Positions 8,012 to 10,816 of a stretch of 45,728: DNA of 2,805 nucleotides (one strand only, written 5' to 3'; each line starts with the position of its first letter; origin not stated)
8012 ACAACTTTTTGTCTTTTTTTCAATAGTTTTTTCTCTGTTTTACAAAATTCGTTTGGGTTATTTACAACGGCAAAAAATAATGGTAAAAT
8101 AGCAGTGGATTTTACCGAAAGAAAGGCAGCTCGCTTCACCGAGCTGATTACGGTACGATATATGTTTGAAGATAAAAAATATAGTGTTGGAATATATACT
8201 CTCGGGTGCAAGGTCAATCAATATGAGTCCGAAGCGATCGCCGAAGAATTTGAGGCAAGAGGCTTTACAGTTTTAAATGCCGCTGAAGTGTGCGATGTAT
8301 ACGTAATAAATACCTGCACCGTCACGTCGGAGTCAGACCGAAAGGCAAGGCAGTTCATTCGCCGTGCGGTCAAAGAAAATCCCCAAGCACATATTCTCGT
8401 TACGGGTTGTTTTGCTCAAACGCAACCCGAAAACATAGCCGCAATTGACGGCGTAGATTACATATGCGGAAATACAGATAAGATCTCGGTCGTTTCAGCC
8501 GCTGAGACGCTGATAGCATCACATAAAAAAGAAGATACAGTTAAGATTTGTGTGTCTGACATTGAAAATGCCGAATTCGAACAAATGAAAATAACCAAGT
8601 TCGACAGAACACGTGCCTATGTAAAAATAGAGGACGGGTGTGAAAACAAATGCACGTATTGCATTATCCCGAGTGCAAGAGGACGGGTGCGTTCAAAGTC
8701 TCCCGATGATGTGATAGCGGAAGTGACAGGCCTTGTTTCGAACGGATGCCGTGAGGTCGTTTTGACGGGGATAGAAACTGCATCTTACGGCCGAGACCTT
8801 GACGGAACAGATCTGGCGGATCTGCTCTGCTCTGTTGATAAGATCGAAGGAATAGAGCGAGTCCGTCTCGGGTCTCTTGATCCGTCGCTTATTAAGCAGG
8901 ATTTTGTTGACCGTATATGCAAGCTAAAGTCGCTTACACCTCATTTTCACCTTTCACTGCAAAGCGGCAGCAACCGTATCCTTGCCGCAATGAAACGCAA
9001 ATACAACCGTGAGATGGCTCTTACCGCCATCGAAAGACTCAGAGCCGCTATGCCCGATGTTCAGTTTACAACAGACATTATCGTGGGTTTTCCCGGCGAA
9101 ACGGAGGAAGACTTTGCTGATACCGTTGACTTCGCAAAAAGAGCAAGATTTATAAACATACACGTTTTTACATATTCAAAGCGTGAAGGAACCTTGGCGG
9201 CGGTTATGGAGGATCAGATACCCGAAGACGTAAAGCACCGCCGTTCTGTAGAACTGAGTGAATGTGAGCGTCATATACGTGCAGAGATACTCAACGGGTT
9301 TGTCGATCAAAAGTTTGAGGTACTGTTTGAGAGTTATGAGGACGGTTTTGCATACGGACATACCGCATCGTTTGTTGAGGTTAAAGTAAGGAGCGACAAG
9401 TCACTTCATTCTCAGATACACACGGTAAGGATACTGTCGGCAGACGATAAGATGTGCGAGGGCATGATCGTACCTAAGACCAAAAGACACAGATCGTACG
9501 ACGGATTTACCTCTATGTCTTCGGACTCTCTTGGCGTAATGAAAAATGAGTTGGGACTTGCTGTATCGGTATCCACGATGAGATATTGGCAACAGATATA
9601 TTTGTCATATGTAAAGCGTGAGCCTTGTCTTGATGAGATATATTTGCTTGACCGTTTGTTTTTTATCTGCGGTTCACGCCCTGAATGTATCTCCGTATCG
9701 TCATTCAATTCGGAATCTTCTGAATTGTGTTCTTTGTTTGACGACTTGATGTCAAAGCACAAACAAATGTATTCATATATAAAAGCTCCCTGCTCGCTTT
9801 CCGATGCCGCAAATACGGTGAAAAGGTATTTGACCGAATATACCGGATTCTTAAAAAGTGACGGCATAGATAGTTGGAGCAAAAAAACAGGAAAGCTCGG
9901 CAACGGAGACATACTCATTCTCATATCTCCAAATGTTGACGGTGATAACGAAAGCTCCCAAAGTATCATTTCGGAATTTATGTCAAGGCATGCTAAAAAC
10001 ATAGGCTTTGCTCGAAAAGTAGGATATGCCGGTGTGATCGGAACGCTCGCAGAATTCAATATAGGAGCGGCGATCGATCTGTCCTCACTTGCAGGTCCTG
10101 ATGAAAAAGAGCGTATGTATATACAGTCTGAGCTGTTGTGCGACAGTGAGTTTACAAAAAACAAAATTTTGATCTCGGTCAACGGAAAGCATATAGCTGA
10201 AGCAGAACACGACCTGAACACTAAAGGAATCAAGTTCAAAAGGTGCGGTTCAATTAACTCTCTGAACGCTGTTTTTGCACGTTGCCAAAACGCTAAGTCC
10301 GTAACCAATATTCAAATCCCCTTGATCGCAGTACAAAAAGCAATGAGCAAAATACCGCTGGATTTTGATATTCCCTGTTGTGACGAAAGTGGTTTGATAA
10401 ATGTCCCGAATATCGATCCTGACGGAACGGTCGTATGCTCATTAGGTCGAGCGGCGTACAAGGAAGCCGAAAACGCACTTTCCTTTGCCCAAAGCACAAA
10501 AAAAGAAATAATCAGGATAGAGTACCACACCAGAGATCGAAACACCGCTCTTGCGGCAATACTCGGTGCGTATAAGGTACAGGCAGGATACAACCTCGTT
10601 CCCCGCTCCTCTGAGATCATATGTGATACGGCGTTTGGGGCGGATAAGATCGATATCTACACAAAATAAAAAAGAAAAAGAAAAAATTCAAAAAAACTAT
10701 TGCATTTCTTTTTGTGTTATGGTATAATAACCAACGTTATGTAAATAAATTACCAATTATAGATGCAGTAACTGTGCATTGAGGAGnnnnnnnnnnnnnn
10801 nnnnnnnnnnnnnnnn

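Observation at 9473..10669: MtaB carries an in-frame 398-aa C-terminal module that looks like a decayed FGAM synthase (PurL / AIR-synthase-fold) relic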

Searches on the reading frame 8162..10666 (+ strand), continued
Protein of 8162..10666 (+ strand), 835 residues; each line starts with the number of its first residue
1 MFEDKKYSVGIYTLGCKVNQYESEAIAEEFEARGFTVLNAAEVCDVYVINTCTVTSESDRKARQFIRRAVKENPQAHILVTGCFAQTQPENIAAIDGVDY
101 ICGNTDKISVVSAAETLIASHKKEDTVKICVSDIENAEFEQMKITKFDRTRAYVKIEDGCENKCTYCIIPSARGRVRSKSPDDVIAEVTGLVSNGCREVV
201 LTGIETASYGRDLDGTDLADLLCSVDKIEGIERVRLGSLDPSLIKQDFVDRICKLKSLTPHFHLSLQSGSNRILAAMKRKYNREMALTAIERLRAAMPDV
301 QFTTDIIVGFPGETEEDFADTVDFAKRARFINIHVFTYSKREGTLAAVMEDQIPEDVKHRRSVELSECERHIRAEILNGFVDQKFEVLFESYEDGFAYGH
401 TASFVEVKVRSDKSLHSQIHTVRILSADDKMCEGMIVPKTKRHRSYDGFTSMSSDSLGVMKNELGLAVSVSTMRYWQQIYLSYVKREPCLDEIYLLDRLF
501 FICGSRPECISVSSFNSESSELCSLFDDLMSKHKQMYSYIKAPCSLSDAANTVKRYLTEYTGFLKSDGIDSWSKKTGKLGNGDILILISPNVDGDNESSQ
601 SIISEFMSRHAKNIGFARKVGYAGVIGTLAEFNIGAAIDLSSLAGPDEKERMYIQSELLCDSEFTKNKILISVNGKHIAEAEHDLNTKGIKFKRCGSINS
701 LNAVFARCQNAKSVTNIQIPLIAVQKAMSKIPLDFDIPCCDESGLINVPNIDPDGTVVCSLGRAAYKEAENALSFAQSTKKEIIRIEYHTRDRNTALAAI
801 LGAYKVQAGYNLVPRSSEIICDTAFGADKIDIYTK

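Call 73: predict_structure(alignment_id=A5)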
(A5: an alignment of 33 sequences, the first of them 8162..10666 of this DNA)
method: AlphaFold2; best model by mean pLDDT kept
length: 835 residues; sequences in the alignment: 33
mean_pLDDT: 77.0   pTM: 0.56
mean pLDDT of the five models: 77.0, 73.3, 72.9, 69.2, 64.8
residues with pLDDT >= 90: 193; 70-90: 401; 50-70: 176; < 50: 65
segments of 3 or more residues with pLDDT < 50: 1-3, 160-174, 557-575, 812-835
pLDDT, mean of each block of 10 residues (from residue 1): 68 76 87 89 91 69 89 91 78 89 85 91 76 66 72 73 39 57 88 88 65 69 93 87 87 93 75 61 82 93 86 86 90 82 65 87 91 92 89 89 92 86 87 80 71 87 79 89 88 88 64 78 82 60 60 50 35 56 86 61 80 78 82 85 68 74 75 89 88 89 82 79 80 72 65 69 78 74 61 74 73 46 45 42
secondary structure, 60 per line:
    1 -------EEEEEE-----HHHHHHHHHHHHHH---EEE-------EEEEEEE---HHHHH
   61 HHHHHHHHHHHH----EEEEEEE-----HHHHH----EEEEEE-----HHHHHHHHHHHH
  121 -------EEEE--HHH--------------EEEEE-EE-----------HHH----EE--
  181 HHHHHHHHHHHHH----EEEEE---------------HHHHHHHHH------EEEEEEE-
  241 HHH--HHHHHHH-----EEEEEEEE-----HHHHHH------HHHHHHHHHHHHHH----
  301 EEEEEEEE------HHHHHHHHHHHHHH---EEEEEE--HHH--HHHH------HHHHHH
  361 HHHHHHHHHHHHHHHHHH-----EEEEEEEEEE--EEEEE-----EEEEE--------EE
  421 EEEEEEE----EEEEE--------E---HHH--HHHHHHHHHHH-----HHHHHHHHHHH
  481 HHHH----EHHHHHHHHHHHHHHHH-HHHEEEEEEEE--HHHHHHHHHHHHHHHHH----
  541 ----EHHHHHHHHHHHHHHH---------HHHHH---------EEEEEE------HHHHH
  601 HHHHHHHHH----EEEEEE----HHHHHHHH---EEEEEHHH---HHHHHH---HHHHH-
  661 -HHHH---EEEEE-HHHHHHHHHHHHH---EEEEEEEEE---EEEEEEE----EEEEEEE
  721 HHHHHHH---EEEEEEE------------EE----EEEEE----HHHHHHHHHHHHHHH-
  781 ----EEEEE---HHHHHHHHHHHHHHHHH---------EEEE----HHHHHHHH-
elements in order (helices of 4 or more, strands of 3 or more residues): E8-13 H19-32 E36-38 E46-52 H56-72 E77-83 H89-93 E98-103 H109-120 E128-131 E151-155 H181-193 E198-202 H218-226 E233-239 H246-252 E258-265 H271-276 H283-296 E301-308 H315-328 E332-337 H345-348 H355-378 E384-393 E396-400 E406-410 E419-427 E432-436 H454-464 H470-484 H490-505 E510-517 H520-536 H546-560 H570-574 E584-589 H596-609 E614-619 H624-631 E635-639 H646-651 H655-659 H662-665 E669-673 H675-687 E691-699 E703-709 E714-720 H721-727 E731-737 E756-760 H765-779 E785-789 H793-809 E819-822 H827-834
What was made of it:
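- The full-length AlphaFold model has pTM 0.56, so no confident interdomain packing is predicted (call 73).
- Tried and rejected: The full-length AlphaFold model (pTM 0.56, call 73) neither supports nor excludes a fixed MtaB-X interface.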

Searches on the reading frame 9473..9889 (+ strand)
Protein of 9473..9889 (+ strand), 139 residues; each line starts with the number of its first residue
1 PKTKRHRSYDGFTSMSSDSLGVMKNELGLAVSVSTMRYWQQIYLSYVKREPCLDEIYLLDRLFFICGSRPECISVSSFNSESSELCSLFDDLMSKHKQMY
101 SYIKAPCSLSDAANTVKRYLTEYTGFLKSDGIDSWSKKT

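Call 45: find_related_loci(query=A3, collection=genome_contigs, flank=4000)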
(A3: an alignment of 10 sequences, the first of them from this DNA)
Query A3 (125 aa) in genome_contigs; peptide patterns used: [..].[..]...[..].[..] (x = any residue, [..] = any of these).
55 stretches matched a pattern; 7 encode a relative of the query (tblastn E <= 1e-3); 7 distinct loci.
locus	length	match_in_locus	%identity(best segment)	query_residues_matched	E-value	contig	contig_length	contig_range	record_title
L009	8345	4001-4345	34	3-120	4e-14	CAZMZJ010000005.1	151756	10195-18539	MAG TPA_asm: uncultured Lachnospiraceae bacterium isolate binchicken_co117_82 genome assembly, contig: NODE_128_length_1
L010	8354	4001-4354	31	3-120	3e-13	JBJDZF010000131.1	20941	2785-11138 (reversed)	MAG: Eubacteriales bacterium isolate PUUB15_bin.017 NODE_2219_length_20941_cov_5.682132, whole genome shotgun sequence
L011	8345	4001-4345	32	4-121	2e-12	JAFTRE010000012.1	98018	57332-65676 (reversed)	MAG: Clostridia bacterium isolate RGIG4075 Roe_deer_Cecum.Co__c666017, whole genome shotgun sequence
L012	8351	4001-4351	28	1-120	1e-11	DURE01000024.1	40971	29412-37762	MAG TPA_asm: Clostridiales bacterium isolate AS08sgBPME_67 98819_AS08, whole genome shotgun sequence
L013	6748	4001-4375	25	1-125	5e-11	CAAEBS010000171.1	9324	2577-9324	MAG TPA_asm: Clostridia bacterium, isolate HGM12711, WGS project CAAEBS010000000 data, contig: ERS396440_25_k89_237434,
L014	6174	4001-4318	28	12-120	6e-10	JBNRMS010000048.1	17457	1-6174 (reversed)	MAG: Eubacteriales bacterium isolate UACH.wcme k127_49856, whole genome shotgun sequence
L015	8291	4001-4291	28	12-110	5e-10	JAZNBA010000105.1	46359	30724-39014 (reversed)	MAG: Eubacteriales bacterium isolate T1900044743_TS20190209.MAGScoT_cleanbin_000081 SGB_2092_k141_3350674, whole genome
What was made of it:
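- Tried and rejected: A narrower N-terminal alignment worked but returned only 7 GTDB species, all MAGs (call 45), so the taxonomy stays at 'uncultured Clostridia/Eubacteriales'.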

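Call 72: search_protein_families(library=ncbifam, proteins=[window:9473-9889:+], max_evalue=10)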
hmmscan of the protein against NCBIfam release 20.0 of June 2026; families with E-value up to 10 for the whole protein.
seq(139 aa): 1 family
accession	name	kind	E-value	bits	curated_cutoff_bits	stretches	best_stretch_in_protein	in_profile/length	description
TIGR01857.1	FGAM-synthase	equivalog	0.0026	15.3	1057.05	1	7-63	163-218/1239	phosphoribosylformylglycinamidine synthase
